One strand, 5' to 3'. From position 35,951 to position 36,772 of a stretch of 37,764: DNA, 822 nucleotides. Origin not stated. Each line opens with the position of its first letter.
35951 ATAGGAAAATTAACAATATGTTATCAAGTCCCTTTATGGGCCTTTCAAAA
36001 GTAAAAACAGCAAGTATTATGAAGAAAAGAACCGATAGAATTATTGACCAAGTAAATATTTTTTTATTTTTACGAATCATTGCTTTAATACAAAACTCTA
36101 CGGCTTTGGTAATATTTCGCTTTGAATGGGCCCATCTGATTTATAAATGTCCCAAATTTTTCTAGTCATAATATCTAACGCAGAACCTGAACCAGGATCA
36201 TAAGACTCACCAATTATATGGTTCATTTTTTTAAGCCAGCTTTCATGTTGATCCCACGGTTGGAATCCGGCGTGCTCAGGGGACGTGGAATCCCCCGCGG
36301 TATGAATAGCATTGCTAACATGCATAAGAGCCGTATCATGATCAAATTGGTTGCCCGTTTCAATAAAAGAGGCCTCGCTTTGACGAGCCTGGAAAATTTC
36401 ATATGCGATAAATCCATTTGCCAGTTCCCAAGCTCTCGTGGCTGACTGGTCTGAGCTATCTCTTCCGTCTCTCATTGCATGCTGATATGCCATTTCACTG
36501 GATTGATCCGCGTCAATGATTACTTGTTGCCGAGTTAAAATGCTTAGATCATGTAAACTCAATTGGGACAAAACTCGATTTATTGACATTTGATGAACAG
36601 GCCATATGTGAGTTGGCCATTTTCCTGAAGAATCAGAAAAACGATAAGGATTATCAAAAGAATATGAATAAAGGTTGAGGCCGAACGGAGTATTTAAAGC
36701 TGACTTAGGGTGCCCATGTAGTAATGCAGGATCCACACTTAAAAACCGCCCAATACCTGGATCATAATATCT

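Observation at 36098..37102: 'Shell-less' RHS tip: signal-like leader + RHS core + putative zinc phospholipase-C-like toxin domain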

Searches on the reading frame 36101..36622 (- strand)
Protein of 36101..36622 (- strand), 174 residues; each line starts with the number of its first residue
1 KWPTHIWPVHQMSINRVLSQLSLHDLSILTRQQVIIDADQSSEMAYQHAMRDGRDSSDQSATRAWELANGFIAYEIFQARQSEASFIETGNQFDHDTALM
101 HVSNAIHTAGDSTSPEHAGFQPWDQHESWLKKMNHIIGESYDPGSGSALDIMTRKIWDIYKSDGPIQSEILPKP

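Call 5: search_protein_families(library=pfam, proteins=[window:36101-36622:-], max_evalue=10)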
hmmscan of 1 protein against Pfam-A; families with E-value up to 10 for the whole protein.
seq(174 aa): 1 family
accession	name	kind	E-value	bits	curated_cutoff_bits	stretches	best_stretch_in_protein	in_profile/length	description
PF25293.1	Beta-prop_EMC1_N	-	0.02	15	34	1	17-107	42-132/219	EMC1 N-terminal beta-propeller domain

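Call 6: search_solved_structures(query=window:36101-36622:-, max_evalue=10, show_alignments=3)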
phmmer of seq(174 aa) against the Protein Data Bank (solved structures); distinct sequences matched with E-value up to 10: 1.
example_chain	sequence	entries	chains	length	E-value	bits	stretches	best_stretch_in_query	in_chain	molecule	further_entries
7wuk_A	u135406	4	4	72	1.9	11.6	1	87-120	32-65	E3 ubiquitin-protein ligase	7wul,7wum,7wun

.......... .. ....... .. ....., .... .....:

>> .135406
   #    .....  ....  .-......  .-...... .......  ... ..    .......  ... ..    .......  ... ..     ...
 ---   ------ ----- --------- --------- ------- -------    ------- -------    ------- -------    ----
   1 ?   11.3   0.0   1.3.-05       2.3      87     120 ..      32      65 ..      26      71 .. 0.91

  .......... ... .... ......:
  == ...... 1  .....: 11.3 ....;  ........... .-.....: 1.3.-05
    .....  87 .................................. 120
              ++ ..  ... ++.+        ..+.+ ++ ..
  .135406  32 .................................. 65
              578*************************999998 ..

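Call 8: find_homologous_proteins(query=window:36101-36622:-, max_evalue=0.001)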
Query seq(174 aa) (174 aa): 1 proteins with E <= 0.001 among 9 candidates.
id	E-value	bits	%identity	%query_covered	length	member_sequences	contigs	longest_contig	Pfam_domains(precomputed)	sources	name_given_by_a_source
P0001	6.7e-19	86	39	90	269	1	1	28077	-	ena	-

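Call 22: search_protein_representatives(alignment_id=A1)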
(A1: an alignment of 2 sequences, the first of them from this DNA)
Query: 2 sequences, 196 profile positions. Proteins with E-value up to 0.001 (for the whole library): 977; up to 1e-10: 414; up to 1e-30: 33. The best 150 are listed.
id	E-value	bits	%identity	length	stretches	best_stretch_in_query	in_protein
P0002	5.1e-94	330.1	-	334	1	1-188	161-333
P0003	3.0e-74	265.5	-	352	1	1-196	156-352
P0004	1.3e-66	240.6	-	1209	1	1-196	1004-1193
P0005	3.3e-54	200.1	-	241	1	1-179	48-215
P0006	4.1e-52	193.3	-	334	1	1-192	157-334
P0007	1.0e-47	179.0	-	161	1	34-193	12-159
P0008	9.2e-44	166.1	-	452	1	1-187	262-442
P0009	8.3e-43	162.9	-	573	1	1-194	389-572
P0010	3.0e-42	161.1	-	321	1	1-193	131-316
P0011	9.8e-40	152.9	-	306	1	18-188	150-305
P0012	6.2e-38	147.0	-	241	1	19-188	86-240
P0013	3.5e-37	144.6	-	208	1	12-191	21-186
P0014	6.3e-37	143.7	-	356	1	14-194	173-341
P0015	3.1e-35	138.2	-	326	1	1-176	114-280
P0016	8.6e-35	136.8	-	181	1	17-180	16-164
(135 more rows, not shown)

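Call 31: search_solved_structures(query=A2, max_evalue=10, show_alignments=3)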
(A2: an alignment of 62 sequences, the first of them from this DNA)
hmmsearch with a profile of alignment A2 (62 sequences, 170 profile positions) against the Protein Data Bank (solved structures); distinct sequences matched with E-value up to 10: 23.
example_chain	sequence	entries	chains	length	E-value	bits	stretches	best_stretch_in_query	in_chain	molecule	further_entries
1kho_A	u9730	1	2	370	0.0072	19.4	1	65-109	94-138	alpha-toxin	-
2fgn_A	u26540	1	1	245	0.023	17.8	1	71-111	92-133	Phospholipase C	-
2ffz_A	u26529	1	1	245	0.024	17.7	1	71-111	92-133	Phospholipase C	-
1ah7_A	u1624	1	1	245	0.025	17.6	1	71-111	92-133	PHOSPHOLIPASE C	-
1p5x_A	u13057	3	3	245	0.026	17.6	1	71-111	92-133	Phospholipase C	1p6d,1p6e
2huc_A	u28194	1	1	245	0.026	17.6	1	71-111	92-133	Phospholipase C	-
8ji9_C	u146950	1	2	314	0.051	16.6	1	16-98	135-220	type I-E Cascade subunit cas7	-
1olp_A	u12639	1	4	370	0.052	16.6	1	65-109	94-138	ALPHA-TOXIN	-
8cqm_A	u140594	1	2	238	0.066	16.3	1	73-109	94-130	Phospholipase C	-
1qm6_A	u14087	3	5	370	0.082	16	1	74-109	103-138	PHOSPHOLIPASE C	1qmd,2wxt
2wxu_A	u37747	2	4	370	0.085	15.9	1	74-109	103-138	PHOSPHOLIPASE C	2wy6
1ca1_A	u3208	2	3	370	0.13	15.3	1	74-108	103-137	ALPHA-TOXIN | PHOSPHOLIPASE C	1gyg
5a7d_B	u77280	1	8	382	0.16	15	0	55-102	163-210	PINS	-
4a1s_A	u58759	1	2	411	0.25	14.4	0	55-102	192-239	PARTNER OF INSCUTEABLE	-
6hc2_A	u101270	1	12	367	0.28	14.2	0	63-102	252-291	G-protein-signaling modulator 2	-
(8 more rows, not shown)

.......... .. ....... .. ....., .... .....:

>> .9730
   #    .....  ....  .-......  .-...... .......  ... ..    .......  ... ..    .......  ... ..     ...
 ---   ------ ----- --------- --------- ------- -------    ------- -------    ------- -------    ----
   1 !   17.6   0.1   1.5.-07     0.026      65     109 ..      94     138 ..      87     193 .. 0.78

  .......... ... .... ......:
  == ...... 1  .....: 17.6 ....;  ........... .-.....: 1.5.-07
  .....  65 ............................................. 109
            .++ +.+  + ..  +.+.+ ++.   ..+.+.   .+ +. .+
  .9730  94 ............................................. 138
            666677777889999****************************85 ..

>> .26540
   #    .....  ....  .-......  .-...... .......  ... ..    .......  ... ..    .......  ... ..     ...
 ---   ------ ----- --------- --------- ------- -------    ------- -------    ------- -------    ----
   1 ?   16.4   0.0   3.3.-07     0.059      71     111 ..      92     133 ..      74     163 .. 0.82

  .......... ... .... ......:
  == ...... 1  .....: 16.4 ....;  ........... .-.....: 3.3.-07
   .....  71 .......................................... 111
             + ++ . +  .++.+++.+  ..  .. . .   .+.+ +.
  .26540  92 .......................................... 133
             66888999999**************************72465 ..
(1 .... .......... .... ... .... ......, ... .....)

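Call 32: search_protein_families(library=pfam, alignment_id=A2, max_evalue=0.1)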
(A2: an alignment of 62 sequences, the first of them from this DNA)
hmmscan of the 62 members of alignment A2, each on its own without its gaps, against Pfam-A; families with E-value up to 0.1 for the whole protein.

A. member 1, seq(173 aa): 1 family
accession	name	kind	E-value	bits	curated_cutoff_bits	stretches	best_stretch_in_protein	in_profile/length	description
PF25293.1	Beta-prop_EMC1_N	-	0.02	15.1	34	1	16-106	42-132/219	EMC1 N-terminal beta-propeller domain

B. families by the number of members that match (of 62 scanned): 28 families (the first 25 are shown)
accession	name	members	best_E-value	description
PF00882.24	Zn_dep_PLPC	15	0.00036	Zinc dependent phospholipase C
PF25107.1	VWA7_N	7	0.0029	VWA7 N-terminal domain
PF07217.16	Het-C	5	0.0065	Heterokaryon incompatibility protein Het-C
PF20551.3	DUF6765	3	0.0013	Family of unknown function (DUF6765)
PF18495.6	VbhA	1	0.0062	Antitoxin VbhA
PF16989.10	T6SS_VasJ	1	0.0066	Type VI secretion, EvfE, EvfF, ImpA, BimE, VC_A0119, VasJ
PF04212.24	MIT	1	0.015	MIT (microtubule interacting and transport) domain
PF16715.11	CDPS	1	0.017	Cyclodipeptide synthase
PF24345.1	PH_24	1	0.017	EVH1 domain-like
PF05347.21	Complex1_LYR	1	0.019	Complex 1 protein (LYR family)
PF25293.1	Beta-prop_EMC1_N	1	0.02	EMC1 N-terminal beta-propeller domain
PF16424.10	DUF5021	1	0.025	Domain of unknown function (DUF5021)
PF02885.22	Glycos_trans_3N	1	0.03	Glycosyl transferase family, helical bundle domain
PF11985.13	Phage_Mu_Gp27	1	0.036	Bacteriophage Mu, Gp27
PF13432.12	TPR_16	1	0.037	Tetratricopeptide repeat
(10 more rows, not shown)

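Call 37: predict_structure(alignment_id=A2)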
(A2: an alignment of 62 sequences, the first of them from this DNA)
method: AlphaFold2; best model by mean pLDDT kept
length: 173 residues; sequences in the alignment: 62
mean_pLDDT: 96.1   pTM: 0.92
mean pLDDT of the five models: 96.1, 95.8, 95.8, 95.5, 94.7
residues with pLDDT >= 90: 159; 70-90: 14; 50-70: 0; < 50: 0
segments of 3 or more residues with pLDDT < 50: none
pLDDT, mean of each block of 10 residues (from residue 1): 88 98 98 96 97 92 98 98 98 99 98 96 93 90 97 99 97 95
secondary structure, 60 per line:
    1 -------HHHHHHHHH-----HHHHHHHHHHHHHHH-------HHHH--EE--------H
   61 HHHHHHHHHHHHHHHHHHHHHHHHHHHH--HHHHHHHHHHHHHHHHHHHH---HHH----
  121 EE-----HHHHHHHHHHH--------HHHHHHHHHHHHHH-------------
elements in order: H8-16 H22-36 H44-47 H60-88 H91-110 H128-138 H147-160

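Call 39: fold_search(model_id=the predicted structure, library=pdb)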
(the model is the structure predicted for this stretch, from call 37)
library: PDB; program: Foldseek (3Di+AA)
matches with E <= 10: 121; with E <= 0.001: 0
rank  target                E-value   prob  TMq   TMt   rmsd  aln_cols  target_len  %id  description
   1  8cqm_B                7.3e-02  0.82  0.37  0.30   9.5       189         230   14  Broad-range phospholipase C from Listeria monocytogenes (released 2023-10-18)
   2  1kho_A                1.5e-01  0.66  0.36  0.18  16.0       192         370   13  Crystal Structure Analysis of Clostridium perfringens alpha-Toxin Isolated from Avian Strain SWCP (released 2002-06-19)
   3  2wy6_A                5.2e-01  0.23  0.32  0.17  16.5       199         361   11  Clostridium perfringens alpha-toxin strain NCTC8237 mutant T74I (released 2009-11-24)
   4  1olp_A                5.2e-01  0.21  0.29  0.17  16.0       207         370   15  Alpha Toxin from Clostridium Absonum (released 2003-10-23)
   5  2wxt                  6.6e-01  0.23  0.33  0.18  15.6       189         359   13  Clostridium perfringens alpha-toxin strain NCTC8237 (released 2009-11-17)
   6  1ca1                  7.7e-01  0.41  0.41  0.22  14.8       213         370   12  ALPHA-TOXIN FROM CLOSTRIDIUM PERFRINGENS (released 1999-05-04)
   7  4iwb_A                8.4e-01  0.33  0.31  0.32  13.3       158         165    8  Novel Fold of FliC/FliS Fusion Protein (released 2013-12-11)
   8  2wxu                  9.3e-01  0.23  0.34  0.18  15.7       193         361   13  Clostridium perfringens alpha-toxin strain NCTC8237 mutant T74I (released 2009-11-17)
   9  1olp_D                1.2e+00  0.23  0.36  0.19  15.8       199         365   12  Alpha Toxin from Clostridium Absonum (released 2003-10-23)
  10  3og6_A                1.2e+00  0.09  0.19  0.22  16.3       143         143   14  The crystal structure of human interferon lambda 1 complexed with its high affinity receptor in space group P212121 (released 2010-10-20)
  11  4iwb_B                1.6e+00  0.28  0.33  0.36  12.2       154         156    8  Novel Fold of FliC/FliS Fusion Protein (released 2013-12-11)
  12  5fcl_C                1.7e+00  0.08  0.19  0.13  15.9       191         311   12  Crystal structure of Cas1 from Pectobacterium atrosepticum (released 2016-03-16)
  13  5fcl_E                2.1e+00  0.07  0.19  0.14  15.9       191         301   12  Crystal structure of Cas1 from Pectobacterium atrosepticum (released 2016-03-16)
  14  9irc_A                2.4e+00  0.14  0.32  0.15  10.0       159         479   12  CyroEM structure of hSLC15A4+TASL+Fab235 (released 2025-08-20)
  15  8xje_B                2.4e+00  0.11  0.26  0.29  16.1       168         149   12  Crystal structure of the YqeY protein from Campylobacter jejuni (released 2024-05-22)
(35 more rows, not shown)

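Call 43: find_encoding_contigs(protein=P0011, flank=10000, max_places=6)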
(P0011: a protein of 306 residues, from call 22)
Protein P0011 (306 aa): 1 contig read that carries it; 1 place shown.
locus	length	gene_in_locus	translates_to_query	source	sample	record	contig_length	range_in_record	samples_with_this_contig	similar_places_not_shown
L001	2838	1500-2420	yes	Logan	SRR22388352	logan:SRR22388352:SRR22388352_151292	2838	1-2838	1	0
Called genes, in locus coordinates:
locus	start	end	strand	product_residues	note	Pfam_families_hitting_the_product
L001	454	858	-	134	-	PF01850:PIN, PF13470:PIN_3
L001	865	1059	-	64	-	PF01954:AF2212-like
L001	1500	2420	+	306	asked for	PF25023:TEN_YD-shell, PF03527:RHS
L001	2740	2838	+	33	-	?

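Call 44: find_encoding_contigs(protein=P0001, flank=10000, max_places=4)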
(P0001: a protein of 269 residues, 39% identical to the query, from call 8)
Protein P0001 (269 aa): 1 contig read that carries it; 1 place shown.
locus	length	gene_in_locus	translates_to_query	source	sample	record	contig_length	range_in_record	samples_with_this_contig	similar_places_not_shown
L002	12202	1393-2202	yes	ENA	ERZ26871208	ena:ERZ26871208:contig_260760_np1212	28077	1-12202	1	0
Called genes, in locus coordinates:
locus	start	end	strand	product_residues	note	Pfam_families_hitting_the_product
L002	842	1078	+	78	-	-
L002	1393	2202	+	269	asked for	-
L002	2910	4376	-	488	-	PF08751:TrwC, PF13604:AAA_30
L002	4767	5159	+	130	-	PF01498:HTH_Tnp_Tc3_2 (weak)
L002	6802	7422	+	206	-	-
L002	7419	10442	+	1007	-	PF00082:Peptidase_S8, PF07679:I-set (weak), PF13927:Ig_3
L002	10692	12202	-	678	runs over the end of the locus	PF13432:TPR_16 (weak), PF13414:TPR_11, PF13432:TPR_16, PF14559:TPR_19, PF13432:TPR_16, PF13414:TPR_11, PF13424:TPR_12, PF14559:TPR_19, +19 more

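Call 51: find_related_loci(query=A3, collection=genome_contigs, flank=8000)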
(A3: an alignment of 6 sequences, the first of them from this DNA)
Query A3 (173 aa) in genome_contigs; peptide patterns used: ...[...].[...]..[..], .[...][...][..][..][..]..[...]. (x = any residue, [..] = any of these).
118 stretches matched a pattern; 30 encode a relative of the query (tblastn E <= 1e-3); 30 distinct loci.
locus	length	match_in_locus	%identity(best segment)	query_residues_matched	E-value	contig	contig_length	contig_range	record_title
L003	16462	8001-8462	41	1-162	1e-29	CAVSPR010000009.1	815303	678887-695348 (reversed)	MAG: uncultured Acidobacteriota bacterium isolate MFD02979.bin.2.94 genome assembly, contig: contig_74569, whole genome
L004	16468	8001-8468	41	1-161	2e-28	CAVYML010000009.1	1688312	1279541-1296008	MAG: Ignavibacteriota bacterium isolate MFD01231.bin.1.4 genome assembly, contig: contig_6831, whole genome shotgun sequ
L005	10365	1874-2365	37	7-171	3e-25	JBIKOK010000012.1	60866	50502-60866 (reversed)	MAG: Opitutaceae bacterium isolate ME2014-11-02_3300042937_group5_bin77 Rohwer_bin2636_scaffold_154_c1, whole genome sho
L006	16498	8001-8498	33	1-170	5e-22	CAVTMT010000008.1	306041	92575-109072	MAG: uncultured bacterium isolate MFD05942.bin.1.375 genome assembly, contig: contig_42979, whole genome shotgun sequenc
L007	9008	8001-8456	34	8-170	1e-20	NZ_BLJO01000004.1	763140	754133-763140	Steroidobacter agaridevorans strain SA29-B sequence04, whole genome shotgun sequence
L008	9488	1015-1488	32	1-170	2e-17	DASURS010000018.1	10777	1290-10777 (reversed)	MAG TPA_asm: Pyrinomonadaceae bacterium isolate SMAG_U1713 k141_824861, whole genome shotgun sequence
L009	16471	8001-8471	34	1-170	2e-17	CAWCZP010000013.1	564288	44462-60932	MAG: uncultured Acidobacteriota bacterium isolate MFD09206.bin.2.100 genome assembly, contig: contig_2976, whole genome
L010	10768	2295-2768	33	1-161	9e-16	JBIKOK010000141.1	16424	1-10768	MAG: Opitutaceae bacterium isolate ME2014-11-02_3300042937_group5_bin77 Rohwer_bin2636_scaffold_1150_c1, whole genome sh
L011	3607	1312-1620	33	39-152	3e-15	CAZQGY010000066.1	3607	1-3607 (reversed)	MAG TPA_asm: uncultured Flavobacterium sp. isolate SRP301943_co5_27 genome assembly, contig: NODE_4222_length_3607_cov_4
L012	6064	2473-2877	34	1-139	2e-15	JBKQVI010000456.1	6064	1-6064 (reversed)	MAG: Terriglobia bacterium isolate SEr2D2E2F__bin_83 SEr2D2E2F_000000239483, whole genome shotgun sequence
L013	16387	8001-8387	34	1-122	4e-14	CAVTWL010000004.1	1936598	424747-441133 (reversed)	MAG: Bryobacterales bacterium isolate MFD09671.bin.2.103 genome assembly, contig: contig_4012, whole genome shotgun sequ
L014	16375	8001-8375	32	36-170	4e-14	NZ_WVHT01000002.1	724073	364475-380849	Hufsiella arboris strain HMF7647 2, whole genome shotgun sequence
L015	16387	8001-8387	33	1-122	2e-13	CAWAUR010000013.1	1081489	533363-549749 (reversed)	MAG: Bryobacterales bacterium isolate MFD09567.bin.1.40 genome assembly, contig: contig_33539, whole genome shotgun sequ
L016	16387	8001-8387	32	1-129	1e-12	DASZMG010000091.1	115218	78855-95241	MAG TPA_asm: Candidatus Acidiferrales bacterium isolate SMAG_U5885 k141_1245905, whole genome shotgun sequence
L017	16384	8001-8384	33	2-138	3e-11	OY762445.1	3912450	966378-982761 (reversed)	MAG: bacterium isolate 4d88f91b-64ba-49ef-9c7d-4906d56127d1 genome assembly, chromosome: 1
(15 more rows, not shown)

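Call 53: search_protein_families(library=ncbifam, alignment_id=A2, max_evalue=0.01)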
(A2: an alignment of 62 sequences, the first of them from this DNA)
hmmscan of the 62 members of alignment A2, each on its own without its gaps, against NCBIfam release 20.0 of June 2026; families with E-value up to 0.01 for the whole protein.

A. member 1, seq(173 aa): 0 families

B. families by the number of members that match (of 62 scanned): 3 families
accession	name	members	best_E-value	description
NF008153.0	PRK10905.1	1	0.0017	cell division protein DamX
NF053720.1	NsdA_fam_reg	1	0.0045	NsdA family TPR-like regulatory protein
TIGR02401.1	trehalose_TreY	1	0.0079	malto-oligosyltrehalose synthase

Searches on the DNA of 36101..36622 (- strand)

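Call 45: search_rna_families(sources=[L001], threshold=evalue, max_evalue=1, show_alignments=1)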
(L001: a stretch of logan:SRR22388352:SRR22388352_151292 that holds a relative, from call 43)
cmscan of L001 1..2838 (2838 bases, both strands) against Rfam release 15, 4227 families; matches with E-value up to 1: 2.
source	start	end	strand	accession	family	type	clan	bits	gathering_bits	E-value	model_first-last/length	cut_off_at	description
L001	1386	1446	+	RF00236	ctRNA_pGA1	Gene; antisense;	-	26.9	45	0.016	1-79/79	no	ctRNA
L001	1375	1461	+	RF03716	mir-7131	Gene; miRNA;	-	23.7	74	0.11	1-84/84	no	mir-7131 microRNA precursor family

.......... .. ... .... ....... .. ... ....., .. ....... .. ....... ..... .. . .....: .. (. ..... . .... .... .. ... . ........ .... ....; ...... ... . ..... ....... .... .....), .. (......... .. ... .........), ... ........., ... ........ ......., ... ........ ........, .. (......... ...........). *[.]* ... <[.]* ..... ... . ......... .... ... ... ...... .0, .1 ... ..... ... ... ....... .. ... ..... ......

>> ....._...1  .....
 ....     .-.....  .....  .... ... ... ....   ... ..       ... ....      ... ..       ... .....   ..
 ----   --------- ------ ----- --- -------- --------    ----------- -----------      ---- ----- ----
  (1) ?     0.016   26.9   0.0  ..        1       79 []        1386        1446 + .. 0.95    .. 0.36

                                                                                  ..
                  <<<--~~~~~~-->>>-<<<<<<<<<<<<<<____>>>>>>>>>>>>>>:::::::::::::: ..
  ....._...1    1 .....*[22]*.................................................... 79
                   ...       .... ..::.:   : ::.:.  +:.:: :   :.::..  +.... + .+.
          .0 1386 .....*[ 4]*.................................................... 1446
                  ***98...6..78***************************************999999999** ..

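Call 72: search_rna_families(sources=[L003, L004, L006, L007, L013, L016, L017, L030, L002], threshold=gathering)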
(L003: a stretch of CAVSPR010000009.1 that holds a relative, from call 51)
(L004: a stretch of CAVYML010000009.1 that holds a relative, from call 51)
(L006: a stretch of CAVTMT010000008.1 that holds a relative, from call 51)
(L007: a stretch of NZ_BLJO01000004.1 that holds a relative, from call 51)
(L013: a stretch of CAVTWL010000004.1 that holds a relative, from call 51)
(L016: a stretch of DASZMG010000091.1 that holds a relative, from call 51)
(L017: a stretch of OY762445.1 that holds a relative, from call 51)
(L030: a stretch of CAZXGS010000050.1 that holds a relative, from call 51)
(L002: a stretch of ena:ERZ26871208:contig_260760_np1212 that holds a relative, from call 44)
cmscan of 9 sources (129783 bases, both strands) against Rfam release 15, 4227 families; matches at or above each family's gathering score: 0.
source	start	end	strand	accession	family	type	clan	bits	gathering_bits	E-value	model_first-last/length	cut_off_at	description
